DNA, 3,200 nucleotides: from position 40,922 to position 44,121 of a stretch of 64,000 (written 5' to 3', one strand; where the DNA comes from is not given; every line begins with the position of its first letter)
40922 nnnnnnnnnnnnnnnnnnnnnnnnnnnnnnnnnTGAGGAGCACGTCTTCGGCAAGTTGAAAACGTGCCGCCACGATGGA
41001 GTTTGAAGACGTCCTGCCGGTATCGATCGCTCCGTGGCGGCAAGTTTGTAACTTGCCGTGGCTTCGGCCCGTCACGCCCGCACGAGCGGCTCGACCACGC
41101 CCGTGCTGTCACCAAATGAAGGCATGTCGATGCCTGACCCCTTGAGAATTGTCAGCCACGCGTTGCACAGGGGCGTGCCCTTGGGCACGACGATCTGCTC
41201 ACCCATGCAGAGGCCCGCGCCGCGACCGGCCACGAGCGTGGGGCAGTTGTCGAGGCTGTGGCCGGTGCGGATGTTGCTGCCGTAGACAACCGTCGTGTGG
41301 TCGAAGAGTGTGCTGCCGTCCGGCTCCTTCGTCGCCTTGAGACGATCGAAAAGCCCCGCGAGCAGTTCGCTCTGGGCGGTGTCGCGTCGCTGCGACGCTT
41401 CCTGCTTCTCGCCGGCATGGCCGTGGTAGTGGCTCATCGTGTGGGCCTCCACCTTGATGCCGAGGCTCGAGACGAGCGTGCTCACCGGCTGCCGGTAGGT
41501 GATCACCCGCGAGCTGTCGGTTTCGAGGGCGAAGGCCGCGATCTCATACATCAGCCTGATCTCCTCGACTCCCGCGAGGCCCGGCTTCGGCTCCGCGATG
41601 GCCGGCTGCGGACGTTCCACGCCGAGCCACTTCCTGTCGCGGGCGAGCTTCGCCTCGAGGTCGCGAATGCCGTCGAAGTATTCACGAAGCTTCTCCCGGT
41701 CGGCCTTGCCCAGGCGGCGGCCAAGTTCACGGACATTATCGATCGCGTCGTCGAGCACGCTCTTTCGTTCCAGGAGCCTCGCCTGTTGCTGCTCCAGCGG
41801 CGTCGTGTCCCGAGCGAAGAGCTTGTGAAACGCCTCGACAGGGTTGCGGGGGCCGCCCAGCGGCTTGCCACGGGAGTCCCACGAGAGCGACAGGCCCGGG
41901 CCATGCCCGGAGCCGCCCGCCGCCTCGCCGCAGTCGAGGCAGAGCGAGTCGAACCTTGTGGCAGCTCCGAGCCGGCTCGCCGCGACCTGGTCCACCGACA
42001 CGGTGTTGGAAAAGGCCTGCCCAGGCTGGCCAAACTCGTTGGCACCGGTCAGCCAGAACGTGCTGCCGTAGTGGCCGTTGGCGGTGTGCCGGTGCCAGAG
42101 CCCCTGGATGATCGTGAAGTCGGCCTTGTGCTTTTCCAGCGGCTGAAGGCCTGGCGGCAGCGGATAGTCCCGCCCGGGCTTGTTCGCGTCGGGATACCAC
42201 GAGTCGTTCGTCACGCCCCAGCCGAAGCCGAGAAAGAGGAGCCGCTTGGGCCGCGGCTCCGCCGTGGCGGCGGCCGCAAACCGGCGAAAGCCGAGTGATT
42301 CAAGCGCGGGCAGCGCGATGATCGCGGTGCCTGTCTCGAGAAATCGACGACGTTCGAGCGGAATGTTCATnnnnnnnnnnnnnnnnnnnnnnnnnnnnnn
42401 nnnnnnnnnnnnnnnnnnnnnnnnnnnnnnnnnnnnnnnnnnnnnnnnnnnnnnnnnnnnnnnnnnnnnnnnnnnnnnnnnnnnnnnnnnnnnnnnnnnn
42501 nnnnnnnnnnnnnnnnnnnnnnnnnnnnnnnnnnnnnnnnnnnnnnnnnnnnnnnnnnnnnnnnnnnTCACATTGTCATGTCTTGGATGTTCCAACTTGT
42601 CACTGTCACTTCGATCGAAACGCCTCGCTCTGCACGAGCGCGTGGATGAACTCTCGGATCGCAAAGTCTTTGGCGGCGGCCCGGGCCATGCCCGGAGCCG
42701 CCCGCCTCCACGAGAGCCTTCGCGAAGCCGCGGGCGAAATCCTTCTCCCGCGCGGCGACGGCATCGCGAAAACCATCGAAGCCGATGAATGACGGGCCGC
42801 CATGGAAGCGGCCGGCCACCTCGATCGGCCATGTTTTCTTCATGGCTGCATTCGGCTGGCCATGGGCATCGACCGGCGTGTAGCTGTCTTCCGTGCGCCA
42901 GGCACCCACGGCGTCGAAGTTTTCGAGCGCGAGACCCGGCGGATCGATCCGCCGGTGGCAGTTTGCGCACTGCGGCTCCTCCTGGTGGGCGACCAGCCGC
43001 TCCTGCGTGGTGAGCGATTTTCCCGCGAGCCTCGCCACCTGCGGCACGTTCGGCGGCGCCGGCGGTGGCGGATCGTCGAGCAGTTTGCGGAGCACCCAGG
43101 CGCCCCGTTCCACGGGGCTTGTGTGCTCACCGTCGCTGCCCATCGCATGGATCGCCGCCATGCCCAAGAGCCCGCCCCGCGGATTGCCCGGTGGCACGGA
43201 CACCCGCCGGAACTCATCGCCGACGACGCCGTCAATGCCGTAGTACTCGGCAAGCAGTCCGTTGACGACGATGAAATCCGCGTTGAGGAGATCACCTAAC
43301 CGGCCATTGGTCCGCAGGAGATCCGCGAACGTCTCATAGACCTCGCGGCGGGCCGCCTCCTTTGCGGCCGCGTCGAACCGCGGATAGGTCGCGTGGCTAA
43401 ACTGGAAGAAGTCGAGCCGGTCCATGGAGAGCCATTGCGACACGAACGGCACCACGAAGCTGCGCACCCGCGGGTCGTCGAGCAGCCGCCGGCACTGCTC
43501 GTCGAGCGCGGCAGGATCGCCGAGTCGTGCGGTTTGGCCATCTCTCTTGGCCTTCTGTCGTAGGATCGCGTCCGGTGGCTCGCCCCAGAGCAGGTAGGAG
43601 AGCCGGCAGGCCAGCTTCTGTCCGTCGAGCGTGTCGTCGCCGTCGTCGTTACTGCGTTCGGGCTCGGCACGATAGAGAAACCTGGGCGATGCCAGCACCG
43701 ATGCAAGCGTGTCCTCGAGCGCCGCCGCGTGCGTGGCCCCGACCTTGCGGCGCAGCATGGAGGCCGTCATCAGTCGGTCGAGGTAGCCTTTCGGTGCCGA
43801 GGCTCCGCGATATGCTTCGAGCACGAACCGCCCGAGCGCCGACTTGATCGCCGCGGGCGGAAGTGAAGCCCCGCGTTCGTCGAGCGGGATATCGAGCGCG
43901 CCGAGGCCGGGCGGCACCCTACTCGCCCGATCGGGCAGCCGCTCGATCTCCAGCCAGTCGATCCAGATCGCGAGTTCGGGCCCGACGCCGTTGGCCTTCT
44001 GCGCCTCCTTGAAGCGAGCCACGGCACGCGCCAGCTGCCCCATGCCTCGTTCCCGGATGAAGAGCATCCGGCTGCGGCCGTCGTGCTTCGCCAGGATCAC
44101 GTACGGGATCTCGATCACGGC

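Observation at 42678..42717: Frameshift/deletion junction in the PSD-family gene carries a 29-nt filler identical to a stretch of the neighbouring DUF1552 gene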

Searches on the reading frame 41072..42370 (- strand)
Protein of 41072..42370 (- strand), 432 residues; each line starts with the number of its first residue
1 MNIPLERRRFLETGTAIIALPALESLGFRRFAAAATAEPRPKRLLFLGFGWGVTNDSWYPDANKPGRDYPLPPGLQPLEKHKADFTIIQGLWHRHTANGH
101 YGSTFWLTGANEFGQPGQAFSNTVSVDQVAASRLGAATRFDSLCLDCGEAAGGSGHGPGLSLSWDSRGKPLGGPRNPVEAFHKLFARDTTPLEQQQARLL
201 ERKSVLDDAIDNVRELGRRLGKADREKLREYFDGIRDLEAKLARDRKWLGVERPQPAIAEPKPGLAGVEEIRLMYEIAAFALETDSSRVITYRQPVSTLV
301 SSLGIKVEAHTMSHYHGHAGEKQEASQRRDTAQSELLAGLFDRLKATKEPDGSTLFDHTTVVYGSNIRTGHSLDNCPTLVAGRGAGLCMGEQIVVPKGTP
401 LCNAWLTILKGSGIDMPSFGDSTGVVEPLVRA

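Call 8: search_protein_families(library=pfam, proteins=[window:41072-42370:-], max_evalue=0.01)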
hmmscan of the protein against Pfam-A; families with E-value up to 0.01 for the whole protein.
window:41072-42370:- (432 aa): 1 family
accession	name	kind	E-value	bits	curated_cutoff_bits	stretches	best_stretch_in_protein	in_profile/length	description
PF07586.16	HXXSHH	-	6.6e-73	246.4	30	1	43-338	1-307/307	Protein of unknown function (DUF1552)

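Call 12: find_encoding_contigs(protein=window:41072-42370:-, flank=6000, max_places=6)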
Protein window:41072-42370:- (432 aa): 2 contigs read that carry it; 2 places shown.
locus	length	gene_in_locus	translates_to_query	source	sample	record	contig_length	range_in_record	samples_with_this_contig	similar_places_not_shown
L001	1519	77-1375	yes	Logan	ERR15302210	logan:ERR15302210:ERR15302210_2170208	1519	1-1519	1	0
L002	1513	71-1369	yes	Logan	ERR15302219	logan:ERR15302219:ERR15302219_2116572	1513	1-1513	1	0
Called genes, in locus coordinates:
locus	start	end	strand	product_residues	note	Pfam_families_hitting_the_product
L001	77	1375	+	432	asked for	PF07586:HXXSHH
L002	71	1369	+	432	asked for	PF07586:HXXSHH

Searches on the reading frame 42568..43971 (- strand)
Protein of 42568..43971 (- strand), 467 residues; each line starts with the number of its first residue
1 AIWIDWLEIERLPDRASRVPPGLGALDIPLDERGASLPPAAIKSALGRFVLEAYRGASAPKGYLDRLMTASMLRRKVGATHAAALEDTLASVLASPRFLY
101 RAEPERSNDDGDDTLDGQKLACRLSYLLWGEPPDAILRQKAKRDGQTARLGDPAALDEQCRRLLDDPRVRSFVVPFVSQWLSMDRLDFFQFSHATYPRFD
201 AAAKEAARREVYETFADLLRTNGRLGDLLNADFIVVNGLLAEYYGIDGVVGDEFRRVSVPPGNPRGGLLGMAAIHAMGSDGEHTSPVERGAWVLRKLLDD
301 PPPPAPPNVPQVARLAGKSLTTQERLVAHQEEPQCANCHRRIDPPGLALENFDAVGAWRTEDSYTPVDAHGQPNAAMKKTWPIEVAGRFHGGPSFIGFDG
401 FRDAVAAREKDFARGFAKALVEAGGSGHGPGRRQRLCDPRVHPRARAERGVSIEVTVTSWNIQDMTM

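Call 47: find_encoding_contigs(protein=window:42568-43971:-, flank=3000, max_places=6)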
Protein window:42568-43971:- (467 aa): no gene with exactly this product is on record in the collection.

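Call 49: find_homologous_proteins(query=window:42568-43938:-, max_evalue=1e-30)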
Query window:42568-43938:- (456 aa): 777 proteins with E <= 1e-30 among 8000 candidates; the best 120 are listed.
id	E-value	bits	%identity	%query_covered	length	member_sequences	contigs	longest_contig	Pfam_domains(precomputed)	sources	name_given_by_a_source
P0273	2.8e-154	533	68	79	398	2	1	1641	PF07624.17,PF07627.17,PF07637.17,PF07631.17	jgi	jgi:hypothetical protein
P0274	5.8e-153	528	62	88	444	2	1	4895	PF07624.17,PF07627.17,PF07637.17,PF07631.17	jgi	jgi:hypothetical protein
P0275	1.1e-151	524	61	88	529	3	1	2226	PF07624.17,PF07627.17,PF07637.17,PF07631.17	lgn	-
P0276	5.5e-147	509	59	90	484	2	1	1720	PF07624.17,PF07627.17,PF07637.17,PF07631.17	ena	-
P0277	4.9e-146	505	62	84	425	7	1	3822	PF07624.17,PF07627.17,PF07637.17,PF07631.17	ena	-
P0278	1.2e-145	504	59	91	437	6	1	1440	PF07624.17,PF07627.17,PF07637.17,PF07631.17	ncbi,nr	ncbi:MAG: DUF1592 domain-containing protein, partial [Planctomycetia bacterium]|nr:DUF1592 domain-co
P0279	5.3e-145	502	62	84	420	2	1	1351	PF07624.17,PF07627.17,PF07637.17,PF07631.17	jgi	jgi:hypothetical protein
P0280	8.7e-144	498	58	90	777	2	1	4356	PF07624.17,PF07627.17,PF07637.17,PF07626.17,PF07631.17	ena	-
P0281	2.6e-142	493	64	77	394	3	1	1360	PF07624.17,PF07627.17,PF07637.17,PF07631.17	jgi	jgi:hypothetical protein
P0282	3.5e-142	493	56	90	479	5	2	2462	PF07624.17,PF07627.17,PF07637.17,PF07631.17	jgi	jgi:hypothetical protein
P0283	1.5e-141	491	56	90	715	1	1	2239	PF07624.17,PF07627.17,PF07637.17,PF07631.17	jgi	jgi:hypothetical protein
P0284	1.6e-141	491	53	93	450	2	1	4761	PF07624.17,PF07627.17,PF07637.17,PF07631.17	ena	-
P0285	4.3e-141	489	54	91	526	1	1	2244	PF07624.17,PF07627.17,PF07637.17,PF07631.17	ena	-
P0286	8.6e-141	488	56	90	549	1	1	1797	PF07624.17,PF07627.17,PF07637.17,PF07631.17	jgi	jgi:hypothetical protein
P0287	1.0e-138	481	55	90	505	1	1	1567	PF07624.17,PF07627.17,PF07637.17,PF07631.17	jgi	jgi:hypothetical protein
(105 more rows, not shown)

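Call 50: list_cluster_members(proteins=[window:42571-43938:-, window:42571-44163:-, window:42571-44193:-, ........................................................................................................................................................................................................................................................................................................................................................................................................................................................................, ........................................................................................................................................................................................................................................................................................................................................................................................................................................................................, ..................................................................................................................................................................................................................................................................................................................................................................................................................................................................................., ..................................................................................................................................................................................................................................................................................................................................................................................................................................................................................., P0245])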
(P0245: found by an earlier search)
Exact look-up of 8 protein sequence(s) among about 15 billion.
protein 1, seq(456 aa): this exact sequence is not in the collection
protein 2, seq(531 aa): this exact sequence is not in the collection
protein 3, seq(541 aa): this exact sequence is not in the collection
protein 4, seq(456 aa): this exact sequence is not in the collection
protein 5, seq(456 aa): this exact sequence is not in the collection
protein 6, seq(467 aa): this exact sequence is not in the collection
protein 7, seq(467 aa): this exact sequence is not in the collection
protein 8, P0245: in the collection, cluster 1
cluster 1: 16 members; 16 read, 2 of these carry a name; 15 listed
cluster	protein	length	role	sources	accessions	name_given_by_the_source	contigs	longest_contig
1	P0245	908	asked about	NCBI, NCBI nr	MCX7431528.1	MAG: DUF1592 domain-containing protein [Planctomycetia bacterium] | DUF1592 domain-containing protein [Planctomycetia bacterium]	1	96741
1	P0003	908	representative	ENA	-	-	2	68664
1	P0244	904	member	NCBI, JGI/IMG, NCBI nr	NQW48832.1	MAG: DUF1592 domain-containing protein [Planctomycetes bacterium] | DUF1592 domain-containing protein [Planctomycetota bacterium]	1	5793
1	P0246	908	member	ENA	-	-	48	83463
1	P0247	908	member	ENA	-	-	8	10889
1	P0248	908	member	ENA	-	-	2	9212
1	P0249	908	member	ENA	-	-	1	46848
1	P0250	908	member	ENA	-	-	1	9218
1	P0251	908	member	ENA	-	-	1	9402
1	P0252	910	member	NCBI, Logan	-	-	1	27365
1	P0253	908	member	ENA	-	-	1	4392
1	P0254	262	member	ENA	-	-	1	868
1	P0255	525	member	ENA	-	-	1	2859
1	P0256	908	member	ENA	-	-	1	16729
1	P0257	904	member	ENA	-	-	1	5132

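Call 59: list_cluster_members(proteins=[window:42709-43971:-, window:42706-43971:-, window:42709-43938:-, window:42706-43938:-, window:42709-44193:-, window:42706-44193:-, window:42709-44163:-, window:42706-44163:-])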
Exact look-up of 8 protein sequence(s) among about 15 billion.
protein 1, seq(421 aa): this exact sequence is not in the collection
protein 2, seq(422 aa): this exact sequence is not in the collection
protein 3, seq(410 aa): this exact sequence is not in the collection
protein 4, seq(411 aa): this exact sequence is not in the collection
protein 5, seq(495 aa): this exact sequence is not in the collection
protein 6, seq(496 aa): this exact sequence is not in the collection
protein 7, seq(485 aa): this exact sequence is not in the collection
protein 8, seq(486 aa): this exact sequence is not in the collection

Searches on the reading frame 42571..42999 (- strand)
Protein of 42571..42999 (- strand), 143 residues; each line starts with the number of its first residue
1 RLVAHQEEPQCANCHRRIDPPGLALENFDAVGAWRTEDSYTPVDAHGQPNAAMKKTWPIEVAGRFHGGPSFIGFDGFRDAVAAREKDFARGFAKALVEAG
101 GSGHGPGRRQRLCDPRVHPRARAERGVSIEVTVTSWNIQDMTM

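Call 9: search_protein_families(library=pfam, proteins=[window:42571-42999:-], max_evalue=1)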
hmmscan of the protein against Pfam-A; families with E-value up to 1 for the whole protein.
seq(143 aa): 3 families
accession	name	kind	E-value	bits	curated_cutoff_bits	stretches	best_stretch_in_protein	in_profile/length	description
PF07627.16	PSCyt3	-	2.2e-13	50.8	27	1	2-38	62-98/98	Protein of unknown function (DUF1588)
PF07624.16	PSD2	-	0.026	14.7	25.8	1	68-97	2-31/74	Protein of unknown function (DUF1585)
PF24460.1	DUF7575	-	0.36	10.7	28.5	1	7-20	2-15/28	Domain of unknown function (DUF7575)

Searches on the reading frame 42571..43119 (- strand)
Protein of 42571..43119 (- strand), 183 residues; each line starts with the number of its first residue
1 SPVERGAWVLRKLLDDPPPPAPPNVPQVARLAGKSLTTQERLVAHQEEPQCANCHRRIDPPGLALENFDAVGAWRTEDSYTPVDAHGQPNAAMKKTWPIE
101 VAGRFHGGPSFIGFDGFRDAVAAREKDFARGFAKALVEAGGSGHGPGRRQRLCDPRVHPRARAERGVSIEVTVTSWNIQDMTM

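Call 17: find_homologous_proteins(query=window:42571-43119:-, max_evalue=1e-10)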
Query seq(183 aa) (183 aa): 655 proteins with E <= 1e-10 among 1080 candidates; the best 120 are listed.
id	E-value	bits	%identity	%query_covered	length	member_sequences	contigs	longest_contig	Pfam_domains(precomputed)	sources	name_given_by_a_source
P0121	1.6e-81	291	98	71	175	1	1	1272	PF07624.17,PF07627.17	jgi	jgi:hypothetical protein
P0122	6.2e-79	282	89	75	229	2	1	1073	PF07624.17,PF07627.17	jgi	jgi:hypothetical protein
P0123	6.4e-78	279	88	75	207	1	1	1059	PF07624.17,PF07627.17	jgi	jgi:hypothetical protein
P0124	5.6e-62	227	66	88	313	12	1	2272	PF07624.17,PF07627.17,PF07631.17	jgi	jgi:hypothetical protein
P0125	3.2e-60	221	80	61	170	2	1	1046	PF07624.17,PF07627.17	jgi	-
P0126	2.8e-59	218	63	86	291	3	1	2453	PF07624.17,PF07627.17,PF07631.17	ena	-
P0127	5.3e-58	214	67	75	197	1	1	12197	PF07624.17,PF07627.17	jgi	jgi:hypothetical protein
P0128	1.2e-57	213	69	75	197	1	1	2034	PF07624.17,PF07627.17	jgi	jgi:hypothetical protein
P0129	3.1e-57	211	69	75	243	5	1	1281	PF07624.17,PF07627.17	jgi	jgi:hypothetical protein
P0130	3.9e-57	211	60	93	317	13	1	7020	PF07624.17,PF07627.17,PF07631.17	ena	-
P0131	5.5e-57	211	67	75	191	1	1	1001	PF07624.17,PF07627.17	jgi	jgi:hypothetical protein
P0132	7.7e-57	210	65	75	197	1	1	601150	PF07624.17,PF07627.17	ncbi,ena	-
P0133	8.9e-57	210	68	75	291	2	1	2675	PF07624.17,PF07627.17,PF07631.17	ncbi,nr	ncbi:MAG: hypothetical protein JWO89_1789, partial [Verrucomicrobiaceae bacterium]|nr:hypothetical p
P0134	1.0e-56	210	66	75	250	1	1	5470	PF07624.17,PF07627.17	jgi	-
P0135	2.4e-56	209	67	75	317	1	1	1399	PF07624.17,PF07627.17,PF07631.17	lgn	-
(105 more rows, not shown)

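Call 19: find_encoding_contigs(protein=P0121, flank=3000, max_places=4)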
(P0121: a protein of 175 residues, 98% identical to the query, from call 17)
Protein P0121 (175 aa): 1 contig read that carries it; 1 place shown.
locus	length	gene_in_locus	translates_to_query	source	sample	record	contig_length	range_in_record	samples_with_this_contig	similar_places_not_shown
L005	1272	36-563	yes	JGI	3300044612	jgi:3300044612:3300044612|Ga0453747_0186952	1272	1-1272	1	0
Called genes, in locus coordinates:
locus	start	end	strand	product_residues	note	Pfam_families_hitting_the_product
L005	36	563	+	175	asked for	PF07627:PSCyt3, PF07624:PSD2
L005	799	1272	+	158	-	?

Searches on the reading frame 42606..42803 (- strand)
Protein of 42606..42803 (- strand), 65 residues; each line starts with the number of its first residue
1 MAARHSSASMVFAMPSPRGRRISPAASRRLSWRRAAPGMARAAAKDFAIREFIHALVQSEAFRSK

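Call 8: search_protein_families(library=pfam, proteins=[window:42606-42803:-], max_evalue=0.01)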
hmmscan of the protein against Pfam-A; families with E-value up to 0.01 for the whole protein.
window:42606-42803:- (65 aa): 1 family
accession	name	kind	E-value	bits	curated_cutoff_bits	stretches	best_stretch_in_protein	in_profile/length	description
PF07624.16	PSD2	-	0.003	17.7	25.8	1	40-62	52-74/74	Protein of unknown function (DUF1585)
